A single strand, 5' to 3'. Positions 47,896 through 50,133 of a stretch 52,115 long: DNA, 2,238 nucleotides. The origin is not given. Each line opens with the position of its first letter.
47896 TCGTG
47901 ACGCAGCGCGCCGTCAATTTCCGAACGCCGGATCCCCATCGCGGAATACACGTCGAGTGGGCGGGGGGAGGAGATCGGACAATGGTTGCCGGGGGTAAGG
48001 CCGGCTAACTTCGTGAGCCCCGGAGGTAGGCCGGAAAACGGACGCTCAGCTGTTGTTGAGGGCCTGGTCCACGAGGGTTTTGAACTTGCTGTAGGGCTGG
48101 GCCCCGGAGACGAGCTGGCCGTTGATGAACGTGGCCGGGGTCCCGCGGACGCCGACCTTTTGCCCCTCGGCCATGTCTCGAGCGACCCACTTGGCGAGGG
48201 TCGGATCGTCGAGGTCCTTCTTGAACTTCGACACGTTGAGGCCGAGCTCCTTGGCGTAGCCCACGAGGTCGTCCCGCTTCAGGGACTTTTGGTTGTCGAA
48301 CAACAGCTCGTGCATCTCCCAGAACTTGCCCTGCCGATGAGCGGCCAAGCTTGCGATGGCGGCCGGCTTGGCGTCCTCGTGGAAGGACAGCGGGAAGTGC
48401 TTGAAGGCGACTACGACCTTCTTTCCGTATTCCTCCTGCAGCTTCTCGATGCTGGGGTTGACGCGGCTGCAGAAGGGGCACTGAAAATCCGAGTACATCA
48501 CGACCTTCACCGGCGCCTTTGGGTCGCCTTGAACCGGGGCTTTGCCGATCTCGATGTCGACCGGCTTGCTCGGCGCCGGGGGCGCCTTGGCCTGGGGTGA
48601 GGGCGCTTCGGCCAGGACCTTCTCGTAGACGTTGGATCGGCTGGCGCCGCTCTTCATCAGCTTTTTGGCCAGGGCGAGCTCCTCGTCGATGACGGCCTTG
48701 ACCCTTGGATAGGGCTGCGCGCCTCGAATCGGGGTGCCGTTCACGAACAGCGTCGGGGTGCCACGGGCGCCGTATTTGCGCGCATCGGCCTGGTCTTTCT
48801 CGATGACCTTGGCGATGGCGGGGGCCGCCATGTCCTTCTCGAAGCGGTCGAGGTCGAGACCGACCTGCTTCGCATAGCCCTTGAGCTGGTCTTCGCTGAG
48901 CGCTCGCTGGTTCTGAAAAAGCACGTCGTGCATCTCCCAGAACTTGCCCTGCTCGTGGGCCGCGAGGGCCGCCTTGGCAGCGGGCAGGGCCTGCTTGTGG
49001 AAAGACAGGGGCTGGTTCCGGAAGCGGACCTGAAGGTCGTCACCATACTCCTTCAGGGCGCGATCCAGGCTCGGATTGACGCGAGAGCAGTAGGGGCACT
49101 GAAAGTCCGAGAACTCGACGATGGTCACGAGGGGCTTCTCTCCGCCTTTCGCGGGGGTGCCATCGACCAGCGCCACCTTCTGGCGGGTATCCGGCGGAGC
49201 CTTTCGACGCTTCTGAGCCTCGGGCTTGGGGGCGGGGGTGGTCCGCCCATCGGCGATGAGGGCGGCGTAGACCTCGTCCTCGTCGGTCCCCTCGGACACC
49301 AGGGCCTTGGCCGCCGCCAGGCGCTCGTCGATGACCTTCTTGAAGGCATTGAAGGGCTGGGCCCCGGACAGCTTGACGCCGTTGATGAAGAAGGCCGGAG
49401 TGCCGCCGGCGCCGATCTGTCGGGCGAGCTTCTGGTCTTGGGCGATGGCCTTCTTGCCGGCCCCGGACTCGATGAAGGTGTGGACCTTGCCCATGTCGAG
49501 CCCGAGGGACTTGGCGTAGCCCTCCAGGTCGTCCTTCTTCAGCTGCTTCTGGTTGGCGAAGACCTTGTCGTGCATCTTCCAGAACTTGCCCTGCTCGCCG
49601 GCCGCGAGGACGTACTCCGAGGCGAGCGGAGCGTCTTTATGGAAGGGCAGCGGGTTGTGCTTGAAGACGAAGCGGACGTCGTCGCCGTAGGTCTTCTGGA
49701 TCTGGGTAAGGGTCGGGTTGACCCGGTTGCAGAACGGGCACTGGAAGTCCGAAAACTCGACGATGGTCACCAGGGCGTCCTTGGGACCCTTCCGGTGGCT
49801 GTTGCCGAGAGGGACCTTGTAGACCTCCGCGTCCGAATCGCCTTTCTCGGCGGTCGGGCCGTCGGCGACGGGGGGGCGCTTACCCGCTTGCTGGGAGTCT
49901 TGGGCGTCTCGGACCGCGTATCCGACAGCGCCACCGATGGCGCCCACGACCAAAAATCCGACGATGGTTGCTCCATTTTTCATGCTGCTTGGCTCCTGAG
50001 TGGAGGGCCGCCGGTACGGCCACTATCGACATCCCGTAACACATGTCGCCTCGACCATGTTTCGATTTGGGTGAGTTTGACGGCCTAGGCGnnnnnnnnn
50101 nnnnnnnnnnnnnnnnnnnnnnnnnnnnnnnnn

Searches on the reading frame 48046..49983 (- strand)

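Call 48: search_protein_families(library=pfam, proteins=[window:48046-49983:-], max_evalue=0.0001)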
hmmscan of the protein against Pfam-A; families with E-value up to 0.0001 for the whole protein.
window:48046-49983:- (645 aa): 8 families
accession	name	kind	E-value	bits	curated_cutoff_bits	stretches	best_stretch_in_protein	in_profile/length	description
PF13462.12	Thioredoxin_4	-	8.6e-83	276.9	23.2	3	481-639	4-164/165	Thioredoxin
PF01323.26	DSBA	-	1.6e-78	263.3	25.6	3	73-218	1-190/191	DSBA-like thioredoxin domain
PF13743.12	Thioredoxin_5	-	8.2e-25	88.1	27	1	322-414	67-163/186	Thioredoxin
PF13098.12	Thioredoxin_2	-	4e-21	75.7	27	3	279-429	2-101/104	Thioredoxin-like domain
PF13192.12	Thioredoxin_3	-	1.4e-09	38.3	24.8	0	602-630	37-66/76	Thioredoxin domain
PF00085.26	Thioredoxin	-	3.9e-09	36.9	23.5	0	73-106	21-54/103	Thioredoxin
PF00462.30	Glutaredoxin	-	4.9e-08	33.5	22.9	0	494-509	1-16/60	Glutaredoxin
PF24440.1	DUF7559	-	8.5e-05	23.2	27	0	290-301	32-43/52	Family of unknown function (DUF7559)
